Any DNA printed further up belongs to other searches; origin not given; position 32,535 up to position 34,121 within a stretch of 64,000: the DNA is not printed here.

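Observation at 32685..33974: Unusual fusion of a histidine phosphatase domain to a NadR/AAA_28-like P-loop ATPase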

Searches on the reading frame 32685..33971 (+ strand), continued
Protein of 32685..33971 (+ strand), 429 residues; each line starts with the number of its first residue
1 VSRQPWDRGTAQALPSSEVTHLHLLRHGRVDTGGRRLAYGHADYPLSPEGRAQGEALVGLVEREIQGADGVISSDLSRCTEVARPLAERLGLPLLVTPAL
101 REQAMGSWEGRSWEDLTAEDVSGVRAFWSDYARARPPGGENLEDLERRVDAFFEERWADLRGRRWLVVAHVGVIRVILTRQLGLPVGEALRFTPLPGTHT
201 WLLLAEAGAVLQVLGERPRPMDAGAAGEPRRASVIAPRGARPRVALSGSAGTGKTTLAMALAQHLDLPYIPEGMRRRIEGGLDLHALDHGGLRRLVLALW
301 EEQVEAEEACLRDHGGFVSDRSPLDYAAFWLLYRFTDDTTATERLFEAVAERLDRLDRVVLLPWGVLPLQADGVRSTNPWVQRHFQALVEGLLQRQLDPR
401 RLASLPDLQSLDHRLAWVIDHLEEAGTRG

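Call 91: fold_search(model_id=the predicted structure, library=pdb)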
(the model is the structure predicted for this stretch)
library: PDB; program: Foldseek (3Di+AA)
matches with E <= 10: 1568; with E <= 0.001: 412
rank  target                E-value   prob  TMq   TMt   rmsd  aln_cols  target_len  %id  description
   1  6nru_L                4.9e-18  1.00  0.43  0.87   3.6       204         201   29  Crystal Structure of the Alpha-ribazole Phosphatase from Shigella flexneri (released 2019-03-06)
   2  6e4b_A                7.0e-18  1.00  0.42  0.86   3.7       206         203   30  The crystal structure of a putative alpha-ribazole-5'-P phosphatase from Escherichia coli str. K-12 substr. MG1655 (released 2018-09-12)
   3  6e4b_C                7.4e-18  1.00  0.43  0.88   3.6       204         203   29  The crystal structure of a putative alpha-ribazole-5'-P phosphatase from Escherichia coli str. K-12 substr. MG1655 (released 2018-09-12)
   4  6nru_I                2.3e-17  1.00  0.43  0.86   4.9       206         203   29  Crystal Structure of the Alpha-ribazole Phosphatase from Shigella flexneri (released 2019-03-06)
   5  6nru_A                4.7e-17  1.00  0.43  0.87   3.6       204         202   29  Crystal Structure of the Alpha-ribazole Phosphatase from Shigella flexneri (released 2019-03-06)
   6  9mmh_A                6.0e-17  1.00  0.42  0.86   2.3       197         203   24  HFP (histidine family phosphatase) that catalyzes essential dephosphorylation for riboflavin biosynthesis (released 2025-04-09)
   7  6s2r_B                2.4e-16  1.00  0.43  0.78   2.8       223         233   28  Mycobacterial hydrolase 2 (released 2020-07-15)
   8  4pza_B                4.0e-16  1.00  0.42  0.81   2.8       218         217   29  The complex structure of mycobacterial glucosyl-3-phosphoglycerate phosphatase Rv2419c with inorganic phosphate (released 2014-06-11)
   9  4pz9_B                7.7e-16  1.00  0.42  0.83   2.9       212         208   28  The native structure of mycobacterial glucosyl-3-phosphoglycerate phosphatase Rv2419c (released 2014-06-11)
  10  6s2q_D                1.1e-15  1.00  0.42  0.85   2.7       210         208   29  Mycobacterial hydrolase 1 (released 2020-07-22)
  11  4qih_B                1.2e-15  1.00  0.41  0.84   2.8       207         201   29  The structure of mycobacterial glucosyl-3-phosphoglycerate phosphatase Rv2419c complexes with VO3 (released 2014-06-11)
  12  4pz9_A                1.2e-15  1.00  0.43  0.83   2.3       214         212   29  The native structure of mycobacterial glucosyl-3-phosphoglycerate phosphatase Rv2419c (released 2014-06-11)
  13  3hjg_A                1.3e-15  1.00  0.42  0.86   2.5       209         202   26  Crystal structure of putative alpha-ribazole-5'-phosphate phosphatase CobC FROM Vibrio parahaemolyticus (released 2009-06-02)
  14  6s2q_C                1.4e-15  1.00  0.42  0.82   3.1       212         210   30  Mycobacterial hydrolase 1 (released 2020-07-22)
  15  6s2q_B                1.8e-15  1.00  0.41  0.81   2.9       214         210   29  Mycobacterial hydrolase 1 (released 2020-07-22)
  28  6e4b_D                2.8e-14  1.00  0.41  0.85   2.4       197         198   29  The crystal structure of a putative alpha-ribazole-5'-P phosphatase from Escherichia coli str. K-12 substr. MG1655 (released 2018-09-12)
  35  1bif                  3.4e-13  1.00  0.40  0.39   5.4       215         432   25  6-PHOSPHOFRUCTO-2-KINASE/FRUCTOSE-2,6-BISPHOSPHATASE BIFUNCTIONAL ENZYME COMPLEXED WITH ATP-G-S AND PHOSPHATE (released 1997-11-12)
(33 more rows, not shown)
